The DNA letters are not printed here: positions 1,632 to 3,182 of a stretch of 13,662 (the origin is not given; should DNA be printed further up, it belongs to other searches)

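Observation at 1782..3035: AT-rich 417-aa cargo gene next to the integrase: candidate single-gene defence/abortive-infection nuclease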

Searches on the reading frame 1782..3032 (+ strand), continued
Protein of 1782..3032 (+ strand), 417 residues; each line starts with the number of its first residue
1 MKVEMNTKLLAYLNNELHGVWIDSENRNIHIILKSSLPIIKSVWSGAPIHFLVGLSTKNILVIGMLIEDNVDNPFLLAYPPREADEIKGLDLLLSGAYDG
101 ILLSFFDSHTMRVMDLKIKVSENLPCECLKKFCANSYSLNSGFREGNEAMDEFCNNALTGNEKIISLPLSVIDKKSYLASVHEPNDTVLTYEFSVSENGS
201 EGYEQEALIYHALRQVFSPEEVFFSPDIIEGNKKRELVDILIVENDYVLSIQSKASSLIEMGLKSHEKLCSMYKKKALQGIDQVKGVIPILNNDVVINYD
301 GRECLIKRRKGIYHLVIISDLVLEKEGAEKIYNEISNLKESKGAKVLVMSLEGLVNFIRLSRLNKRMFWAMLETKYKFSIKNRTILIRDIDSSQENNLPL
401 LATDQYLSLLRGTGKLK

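Call 47: predict_structure(alignment_id=A2)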
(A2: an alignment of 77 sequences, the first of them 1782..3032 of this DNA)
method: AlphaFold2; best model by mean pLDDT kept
length: 417 residues; sequences in the alignment: 77
mean_pLDDT: 90.6   pTM: 0.89
mean pLDDT of the five models: 90.6, 90.4, 89.5, 89.5, 88.9
residues with pLDDT >= 90: 309; 70-90: 76; 50-70: 26; < 50: 6
segments of 3 or more residues with pLDDT < 50: 399-402
pLDDT, mean of each block of 10 residues (from residue 1): 74 90 95 96 95 95 96 94 90 93 96 96 75 86 90 94 93 95 81 77 92 94 96 97 98 90 90 97 98 97 96 97 95 98 98 95 96 98 95 62 58 62
secondary structure, 60 per line:
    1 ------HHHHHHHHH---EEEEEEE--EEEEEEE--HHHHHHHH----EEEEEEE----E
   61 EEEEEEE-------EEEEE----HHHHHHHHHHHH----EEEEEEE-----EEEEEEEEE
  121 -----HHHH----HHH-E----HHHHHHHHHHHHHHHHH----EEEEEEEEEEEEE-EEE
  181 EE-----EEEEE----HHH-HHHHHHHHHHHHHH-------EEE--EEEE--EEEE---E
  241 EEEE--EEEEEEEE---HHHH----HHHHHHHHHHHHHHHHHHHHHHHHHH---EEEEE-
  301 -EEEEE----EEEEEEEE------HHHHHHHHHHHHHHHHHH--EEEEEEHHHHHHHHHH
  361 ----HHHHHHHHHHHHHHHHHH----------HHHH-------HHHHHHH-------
elements in order: H7-15 E19-25 E28-34 H37-44 E49-55 E60-67 E75-79 H84-95 E100-106 E112-120 H126-129 H143-159 E164-176 E178-182 E188-192 H201-214 E222-224 E227-230 E233-236 E240-244 E247-254 H258-261 H266-291 E295-299 E302-306 E311-318 H325-342 E345-350 H351-360 H365-382 H393-396 H404-410

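Call 52: fold_search(model_id=the predicted structure, library=pdb)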
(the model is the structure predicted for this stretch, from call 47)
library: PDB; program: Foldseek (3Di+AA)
matches with E <= 10: 542; with E <= 0.001: 4
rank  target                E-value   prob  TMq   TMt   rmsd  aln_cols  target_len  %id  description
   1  2p14                  1.7e-04  1.00  0.24  0.49  11.1       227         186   12  Crystal structure of small subunit (R.BspD6I2) of the heterodimeric restriction endonuclease R.BspD6I (released 2008-03-11)
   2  5liz                  2.1e-04  1.00  0.26  0.20   6.6       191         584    9  The structure of Nt.BspD6I nicking endonuclease with all cysteines mutated by serine residues at 0.19 nm resolution . (released 2017-08-02)
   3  2ewf                  7.3e-04  1.00  0.22  0.17  14.5       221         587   12  Crystal structure of the site-specific DNA nickase N.BspD6I (released 2006-11-21)
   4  6qnz_B                9.2e-04  0.99  0.18  0.14  16.5       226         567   13  Crystal structure of the site-specific DNA nickase N.BspD6I E418A Mutant (released 2020-03-04)
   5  5liq_A                1.0e-03  1.00  0.22  0.16  13.9       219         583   12  The structure of C160S,C508S,C578S mutant of Nt.BspD6I nicking endonuclease at 0.185 nm resolution . (released 2017-08-02)
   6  6qnz_A                1.3e-03  0.99  0.18  0.13  16.5       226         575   13  Crystal structure of the site-specific DNA nickase N.BspD6I E418A Mutant (released 2020-03-04)
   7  8q3z_A                1.5e-03  1.00  0.23  0.22   5.3       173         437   15  Crystal structure of cA4-bound Can2 from Thermoanaerobacter brockii (released 2023-11-22)
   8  5liq_B                1.8e-03  1.00  0.27  0.20   8.9       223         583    9  The structure of C160S,C508S,C578S mutant of Nt.BspD6I nicking endonuclease at 0.185 nm resolution . (released 2017-08-02)
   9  5lhc_B                1.9e-03  1.00  0.24  0.17   9.0       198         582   10  The structure of D456A mutant of Nt.BspD6I nicking endonuclease at 0.24 nm resolution . (released 2017-08-16)
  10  8q43_A                2.1e-03  1.00  0.21  0.22   6.0       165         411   16  Crystal structure of cA4-bound Can2 (E341A) in complex with oligo-C DNA (released 2023-11-22)
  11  8q44_A                2.2e-03  1.00  0.21  0.21   6.0       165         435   16  Crystal structure of cA4-bound Can2 (E364R) in complex with oligo-T DNA (released 2023-11-22)
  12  8q3y_A                2.3e-03  1.00  0.21  0.21   5.8       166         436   12  Crystal structure of apo Can2 from Thermoanaerobacter brockii (released 2023-11-22)
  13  8q43_B                2.4e-03  1.00  0.21  0.21   6.1       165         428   16  Crystal structure of cA4-bound Can2 (E341A) in complex with oligo-C DNA (released 2023-11-22)
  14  8q41_B                3.3e-03  1.00  0.23  0.23   6.0       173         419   14  Crystal structure of Can2 (E341A) bound to cA4 and TTTAAA ssDNA (released 2023-11-22)
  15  8q42_B                5.2e-03  0.99  0.21  0.21   6.0       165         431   16  Crystal structure of cA4-bound Can2 (E341A) in complex with oligo-A DNA (released 2023-11-22)
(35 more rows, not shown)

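Call 67: fold_search(model_id=the predicted structure, library=viral)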
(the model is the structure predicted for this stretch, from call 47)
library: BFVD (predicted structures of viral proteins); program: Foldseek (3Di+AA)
matches with E <= 10: 839; with E <= 0.001: 3
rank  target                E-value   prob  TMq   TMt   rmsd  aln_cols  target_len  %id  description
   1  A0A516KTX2            3.2e-04  0.91  0.19  0.26  17.0       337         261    9  (no name in the UniProt tables at hand)
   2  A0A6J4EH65            4.8e-04  0.93  0.13  0.24  19.4       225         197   12  (no name in the UniProt tables at hand)
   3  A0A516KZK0            9.1e-04  0.90  0.22  0.29  18.5       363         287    9  (no name in the UniProt tables at hand)
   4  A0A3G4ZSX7            1.9e-03  0.97  0.18  0.10  10.9       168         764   18  Superfamily II DNA or RNA helicase [Terrestrivirus sp.]
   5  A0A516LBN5            6.4e-03  0.82  0.21  0.35  16.8       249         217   14  (no name in the UniProt tables at hand)
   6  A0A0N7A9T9            6.8e-03  0.98  0.23  0.47   5.8       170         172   15  (no name in the UniProt tables at hand)
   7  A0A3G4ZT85            6.8e-03  0.90  0.19  0.32  14.4       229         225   14  Uncharacterized protein [Edafosvirus sp.]
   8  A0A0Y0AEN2            6.8e-03  0.75  0.15  0.20  11.5       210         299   10  Homing endonuclease [Bacillus phage Eldridge]
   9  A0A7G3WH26            7.2e-03  0.93  0.19  0.40  10.8       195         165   14  Putative endodeoxyribonuclease I [Arthronema virus TR020]
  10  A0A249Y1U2            7.6e-03  0.35  0.18  0.22  20.9       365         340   13  (no name in the UniProt tables at hand)
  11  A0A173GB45            9.0e-03  0.12  0.14  0.12  27.5       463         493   10  (no name in the UniProt tables at hand)
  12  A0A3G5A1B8            1.1e-02  0.98  0.24  0.41   5.7       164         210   13  Uncharacterized protein [Harvfovirus sp.]
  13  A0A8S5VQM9            1.1e-02  0.10  0.10  0.07  21.2       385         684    8  (no name in the UniProt tables at hand)
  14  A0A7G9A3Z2            1.3e-02  0.96  0.20  0.26   8.8       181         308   10  Uncharacterized protein [Bacteriophage sp.]
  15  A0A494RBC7            1.3e-02  0.89  0.18  0.43  10.3       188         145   10  (no name in the UniProt tables at hand)
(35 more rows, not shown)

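Call 68: find_homologous_proteins(query=A3, max_evalue=1e-10)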
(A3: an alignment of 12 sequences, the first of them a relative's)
Query A3 (12 sequences) (397 aa, profile of the alignment): 129 proteins with E <= 1e-10 among 8000 candidates; the best 120 are listed.
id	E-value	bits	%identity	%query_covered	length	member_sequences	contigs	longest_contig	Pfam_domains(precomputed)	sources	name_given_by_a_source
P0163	2.6e-169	581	46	96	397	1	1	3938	-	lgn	-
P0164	7.3e-168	577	46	96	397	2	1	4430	-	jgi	-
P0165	5.8e-167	574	46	96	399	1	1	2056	-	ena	-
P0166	4.3e-166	571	46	96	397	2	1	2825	-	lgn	-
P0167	5.9e-166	570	45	96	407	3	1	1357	-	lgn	-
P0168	1.3e-165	569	46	96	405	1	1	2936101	-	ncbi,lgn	ncbi:hypothetical protein JCM30760_10380 [Thiomicrorhabdus hydrogeniphila]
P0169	1.6e-165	569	45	96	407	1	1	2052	-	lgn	-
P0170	2.4e-165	568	45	96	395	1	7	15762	-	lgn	-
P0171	3.4e-165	568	44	98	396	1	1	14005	-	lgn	-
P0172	4.5e-164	564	43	99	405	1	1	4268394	-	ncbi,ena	-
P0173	8.6e-164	563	43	96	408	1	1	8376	-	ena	-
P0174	9.0e-164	563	44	96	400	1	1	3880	-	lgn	-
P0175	1.6e-163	562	46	96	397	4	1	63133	-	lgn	-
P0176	2.6e-163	562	43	96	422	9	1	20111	-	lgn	-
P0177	3.4e-163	561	44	96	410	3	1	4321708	-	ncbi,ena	-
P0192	2.6e-160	552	43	94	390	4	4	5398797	-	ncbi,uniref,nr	ncbi:nuclease-related domain-containing protein [Vreelandella titanicae]|uniref:nuclease-related dom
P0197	8.1e-160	550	43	96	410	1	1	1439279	-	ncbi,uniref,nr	ncbi:nuclease-related domain-containing protein [Halopseudomonas laoshanensis]|uniref:nuclease-relat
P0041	5.3e-157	541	100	100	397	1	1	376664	-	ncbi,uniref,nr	ncbi:hypothetical protein EXT47_02800 [Pseudoalteromonas sp. CO342X]|uniref:hypothetical protein n=1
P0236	5.9e-151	521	47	96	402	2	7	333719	-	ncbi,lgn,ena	-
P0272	5.8e-132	458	41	84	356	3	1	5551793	-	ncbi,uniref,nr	ncbi:hypothetical protein [Paracidovorax avenae]|uniref:hypothetical protein n=1 Tax=Paracidovorax a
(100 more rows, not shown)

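Call 69: find_encoding_contigs(protein=P0192, flank=8000, max_places=1)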
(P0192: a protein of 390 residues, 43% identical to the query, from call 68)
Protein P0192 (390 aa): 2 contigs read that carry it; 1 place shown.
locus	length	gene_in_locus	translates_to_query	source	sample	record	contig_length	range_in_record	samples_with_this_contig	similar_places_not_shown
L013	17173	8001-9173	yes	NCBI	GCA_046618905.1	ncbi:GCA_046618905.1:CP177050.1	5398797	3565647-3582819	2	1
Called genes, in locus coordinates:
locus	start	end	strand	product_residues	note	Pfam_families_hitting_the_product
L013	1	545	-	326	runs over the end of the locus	PF02668:TauD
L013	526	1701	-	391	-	PF07690:MFS_1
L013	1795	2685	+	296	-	PF00126:HTH_1, PF03466:LysR_substrate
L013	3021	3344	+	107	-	PF00892:EamA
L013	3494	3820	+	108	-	PF04248:NTP_transf_9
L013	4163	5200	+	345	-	-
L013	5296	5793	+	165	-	PF14280:DUF4365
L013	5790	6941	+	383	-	-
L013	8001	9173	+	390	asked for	-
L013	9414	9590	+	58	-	-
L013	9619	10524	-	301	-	-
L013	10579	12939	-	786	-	PF21185:RecD_N, PF13086:AAA_11 (weak), PF13604:AAA_30, PF05127:NAT10_TcmA_helicase (weak), PF13245:AAA_19, PF13401:AAA_22 (weak), PF18335:SH3_13 (weak), PF13538:UvrD_C_2, +1 more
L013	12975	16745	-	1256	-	PF00580:UvrD-helicase, PF13245:AAA_19, PF13361:UvrD_C, PF13538:UvrD_C_2 (faint), PF12705:PDDEXK_1 (weak)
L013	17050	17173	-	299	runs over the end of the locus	PF00126:HTH_1, PF03466:LysR_substrate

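Call 70: find_encoding_contigs(protein=P0197, flank=8000, max_places=1)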
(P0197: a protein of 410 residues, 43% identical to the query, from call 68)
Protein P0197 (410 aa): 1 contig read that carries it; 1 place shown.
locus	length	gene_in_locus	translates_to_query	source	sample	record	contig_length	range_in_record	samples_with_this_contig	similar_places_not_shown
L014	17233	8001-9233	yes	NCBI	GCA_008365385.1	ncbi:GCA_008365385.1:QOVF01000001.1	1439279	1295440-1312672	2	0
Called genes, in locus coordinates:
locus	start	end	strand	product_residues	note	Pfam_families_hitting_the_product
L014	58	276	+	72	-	PF06004:DUF903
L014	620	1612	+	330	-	PF02625:XdhC_CoxI, PF13478:XdhC_C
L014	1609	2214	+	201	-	PF12804:NTP_transf_3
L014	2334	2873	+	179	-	PF00111:Fer2, PF01799:Fer2_2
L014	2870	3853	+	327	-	PF00941:FAD_binding_5, PF03450:CO_deh_flav_C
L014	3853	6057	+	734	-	PF01315:Ald_Xan_dh_C, PF02738:MoCoBD_1, PF20256:MoCoBD_2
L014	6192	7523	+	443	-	PF00919:UPF0004, PF04055:Radical_SAM, PF18693:TRAM_2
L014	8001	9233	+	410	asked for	-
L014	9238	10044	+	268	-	-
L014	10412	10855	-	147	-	PF11215:DUF3010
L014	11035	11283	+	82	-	PF11730:DUF3297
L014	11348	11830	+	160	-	PF07308:DUF1456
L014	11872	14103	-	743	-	PF00141:peroxidase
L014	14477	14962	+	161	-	PF13671:AAA_33 (weak)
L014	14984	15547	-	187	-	-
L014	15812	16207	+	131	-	PF00903:Glyoxalase, PF22677:Ble-like_N (weak)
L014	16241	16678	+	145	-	PF11969:DcpS_C (weak), PF01230:HIT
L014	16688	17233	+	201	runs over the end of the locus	-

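Call 71: find_encoding_contigs(protein=P0168, flank=8000, max_places=1)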
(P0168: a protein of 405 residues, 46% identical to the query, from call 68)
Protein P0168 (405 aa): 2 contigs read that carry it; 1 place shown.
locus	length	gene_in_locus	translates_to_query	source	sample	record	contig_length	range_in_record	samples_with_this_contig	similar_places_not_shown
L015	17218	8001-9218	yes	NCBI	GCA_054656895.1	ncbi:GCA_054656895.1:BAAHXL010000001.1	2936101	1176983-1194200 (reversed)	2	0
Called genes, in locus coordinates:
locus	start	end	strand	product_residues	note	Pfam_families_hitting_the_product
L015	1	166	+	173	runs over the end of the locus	PF04314:LpqE-like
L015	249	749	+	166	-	-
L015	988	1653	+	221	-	PF06026:Rib_5-P_isom_A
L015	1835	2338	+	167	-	PF00578:AhpC-TSA, PF08534:Redoxin, PF00085:Thioredoxin (weak), PF13098:Thioredoxin_2, PF13905:Thioredoxin_8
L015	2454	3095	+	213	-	PF02581:TMP-TENI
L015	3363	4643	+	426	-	PF00202:Aminotran_3, PF00155:Aminotran_1_2 (weak)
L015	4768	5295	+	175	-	PF04315:EpmC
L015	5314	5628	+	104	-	-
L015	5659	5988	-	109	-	PF00893:Multi_Drug_Res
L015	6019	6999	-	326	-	PF13495:Phage_int_SAM_4, PF00589:Phage_integrase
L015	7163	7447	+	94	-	-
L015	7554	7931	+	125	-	-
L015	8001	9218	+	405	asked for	-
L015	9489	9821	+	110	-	-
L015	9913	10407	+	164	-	PF04970:LRAT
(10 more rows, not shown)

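Call 72: find_encoding_contigs(protein=P0272, flank=8000, max_places=1)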
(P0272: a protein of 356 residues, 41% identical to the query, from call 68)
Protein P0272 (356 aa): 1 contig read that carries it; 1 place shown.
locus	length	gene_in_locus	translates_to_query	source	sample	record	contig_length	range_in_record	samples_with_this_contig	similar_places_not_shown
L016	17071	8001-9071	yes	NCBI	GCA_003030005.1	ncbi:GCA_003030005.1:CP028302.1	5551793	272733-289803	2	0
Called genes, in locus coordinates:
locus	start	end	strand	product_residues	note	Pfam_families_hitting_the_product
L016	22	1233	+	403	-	PF02746:MR_MLE_N, PF13378:MR_MLE_C, PF07476:MAAL_C (faint)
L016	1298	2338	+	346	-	PF03401:TctC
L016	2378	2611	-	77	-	-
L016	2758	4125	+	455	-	PF00392:GntR, PF00155:Aminotran_1_2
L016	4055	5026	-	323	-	PF00126:HTH_1, PF03466:LysR_substrate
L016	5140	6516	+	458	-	PF00083:Sugar_tr, PF07690:MFS_1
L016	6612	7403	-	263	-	PF13847:Methyltransf_31 (weak), PF08241:Methyltransf_11, PF08242:Methyltransf_12, PF13649:Methyltransf_25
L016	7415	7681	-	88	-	PF13495:Phage_int_SAM_4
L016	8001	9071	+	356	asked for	-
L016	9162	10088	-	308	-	PF00126:HTH_1, PF03466:LysR_substrate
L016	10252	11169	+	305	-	PF00497:SBP_bac_3, PF09084:NMT1 (weak)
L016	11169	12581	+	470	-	PF00266:Aminotran_5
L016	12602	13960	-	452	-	PF03349:Toluene_X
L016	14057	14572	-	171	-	PF04115:Ureidogly_lyase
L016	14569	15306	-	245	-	PF00931:NB-ARC (faint), PF09818:ABC_ATPase (faint), PF00005:ABC_tran, PF02463:SMC_N, PF05621:TniB (faint), PF13401:AAA_22 (weak), PF13304:AAA_21 (weak)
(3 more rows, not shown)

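Call 73: find_encoding_contigs(protein=P0041, flank=8000, max_places=1)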
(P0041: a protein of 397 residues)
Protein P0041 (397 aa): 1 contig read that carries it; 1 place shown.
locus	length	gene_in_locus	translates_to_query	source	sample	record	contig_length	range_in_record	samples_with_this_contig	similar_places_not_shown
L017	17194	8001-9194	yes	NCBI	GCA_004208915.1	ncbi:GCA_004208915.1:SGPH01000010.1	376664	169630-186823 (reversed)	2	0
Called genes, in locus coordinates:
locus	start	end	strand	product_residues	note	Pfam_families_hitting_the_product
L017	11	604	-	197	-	PF00571:CBS (faint)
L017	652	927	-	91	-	-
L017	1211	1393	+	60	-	-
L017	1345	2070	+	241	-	PF07264:EI24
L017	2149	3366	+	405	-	PF03009:GDPD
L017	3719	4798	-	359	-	PF00589:Phage_integrase (weak)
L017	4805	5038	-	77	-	PF13986:DUF4224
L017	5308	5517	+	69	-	-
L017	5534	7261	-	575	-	PF07916:TraG_N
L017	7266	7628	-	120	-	-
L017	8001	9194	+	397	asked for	-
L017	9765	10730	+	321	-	PF12835:Integrase_1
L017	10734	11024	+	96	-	-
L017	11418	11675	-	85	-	-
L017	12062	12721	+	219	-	-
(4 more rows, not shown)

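Call 74: search_protein_families(library=padloc, proteins=[L009:6401-7756:+, L010:9351-10664:+, L007:6163-7176:+, L007:9474-10352:+, L014:9238-10041:+, L013:5790-6938:+, L013:4163-5197:+], max_evalue=0.001)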
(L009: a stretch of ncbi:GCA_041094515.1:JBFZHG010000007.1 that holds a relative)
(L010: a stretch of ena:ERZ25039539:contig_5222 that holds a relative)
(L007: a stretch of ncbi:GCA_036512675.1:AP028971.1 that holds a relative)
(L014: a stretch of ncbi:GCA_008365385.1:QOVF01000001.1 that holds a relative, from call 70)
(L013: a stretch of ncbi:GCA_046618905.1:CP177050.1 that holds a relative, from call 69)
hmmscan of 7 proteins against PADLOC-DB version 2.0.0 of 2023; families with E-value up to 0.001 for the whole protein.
L009:6401-7756:+ (452 aa): 2 families
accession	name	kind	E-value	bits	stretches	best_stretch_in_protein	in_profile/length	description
PDLC04073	PD-T7-1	-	1.6e-156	519.5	1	7-450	2-446/452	-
PDLC04110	PD-T7-5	-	2.7e-41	139.8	1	113-424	1-310/346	-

L010:9351-10664:+ (438 aa): 1 family
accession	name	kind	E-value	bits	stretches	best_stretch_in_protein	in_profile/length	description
PDLC01495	PD_DExK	-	7.9e-08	30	1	25-125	24-122/123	"CAS-I,CAS-II,CAS-III,CAS-IV,CAS-V,CAS-VI; associated"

L007:6163-7176:+ (338 aa): 0 families

L007:9474-10352:+ (293 aa): 0 families

L014:9238-10041:+ (268 aa): 0 families

L013:5790-6938:+ (383 aa): 38 families (the best 25 are shown)
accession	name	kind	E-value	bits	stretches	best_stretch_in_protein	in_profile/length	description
PDLC04330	PDC-M02B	-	5.9e-146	484.1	1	8-378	7-374/375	-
PDLC04307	PDC-M02B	-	1.8e-90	301.7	1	10-375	8-370/373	-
PDLC04298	PDC-M02B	-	3.5e-89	297.3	1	9-376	10-377/380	-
PDLC04306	PDC-M02B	-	7.2e-76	253.3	1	103-379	3-279/279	-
PDLC04303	PDC-M02B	-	3.8e-75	251.3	1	8-372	9-382/383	-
PDLC04304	PDC-M02B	-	2.1e-64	216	1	9-374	10-381/383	-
PDLC04335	PDC-M02B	-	5.3e-62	207.8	1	11-368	4-356/364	-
PDLC04311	PDC-M02B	-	7.2e-60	200.9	1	11-375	6-375/384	-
PDLC04310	PDC-M02B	-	5.4e-56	187.9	1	13-377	6-374/394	-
PDLC04321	PDC-M02B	-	1.7e-52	176.8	1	5-373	6-382/383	-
PDLC04317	PDC-M02B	-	1.8e-51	173.2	1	10-377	12-372/396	-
PDLC04323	PDC-M02B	-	2.1e-51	172.8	1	5-372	5-371/374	-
PDLC04308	PDC-M02B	-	9.7e-51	170.6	1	6-368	9-376/391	-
PDLC04322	PDC-M02B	-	1.7e-41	140.5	1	9-375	10-376/412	-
PDLC04319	PDC-M02B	-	2.9e-40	136.4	1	10-373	9-373/373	-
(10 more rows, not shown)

L013:4163-5197:+ (345 aa): 2 families
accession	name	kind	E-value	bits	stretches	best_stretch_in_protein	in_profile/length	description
PDLC04110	PD-T7-5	-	5.9e-103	342.6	1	5-338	2-342/346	-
PDLC04073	PD-T7-1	-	8.6e-48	161.1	1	4-328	108-438/452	-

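Call 75: search_protein_families(library=pfam, proteins=[L009:6401-7756:+, L007:6163-7176:+, P0070, L014:9238-10041:+, L013:5790-6938:+, L013:4163-5197:+], max_evalue=0.001)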
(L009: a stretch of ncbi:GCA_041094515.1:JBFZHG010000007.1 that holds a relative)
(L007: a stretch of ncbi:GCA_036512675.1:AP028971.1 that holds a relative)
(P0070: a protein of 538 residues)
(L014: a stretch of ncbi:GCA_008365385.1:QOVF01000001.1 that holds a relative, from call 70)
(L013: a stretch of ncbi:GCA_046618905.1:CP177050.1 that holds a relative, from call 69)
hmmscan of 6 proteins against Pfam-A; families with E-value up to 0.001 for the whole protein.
L009:6401-7756:+ (452 aa): 0 families

L007:6163-7176:+ (338 aa): 0 families

P0070 (538 aa): 0 families

L014:9238-10041:+ (268 aa): 0 families

L013:5790-6938:+ (383 aa): 0 families

L013:4163-5197:+ (345 aa): 0 families

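Call 81: search_dna_similar(query=window:1794-3032:+, collection=phages, mode=protein, max_rows=20)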
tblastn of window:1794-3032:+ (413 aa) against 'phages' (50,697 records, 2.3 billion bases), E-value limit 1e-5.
No match.
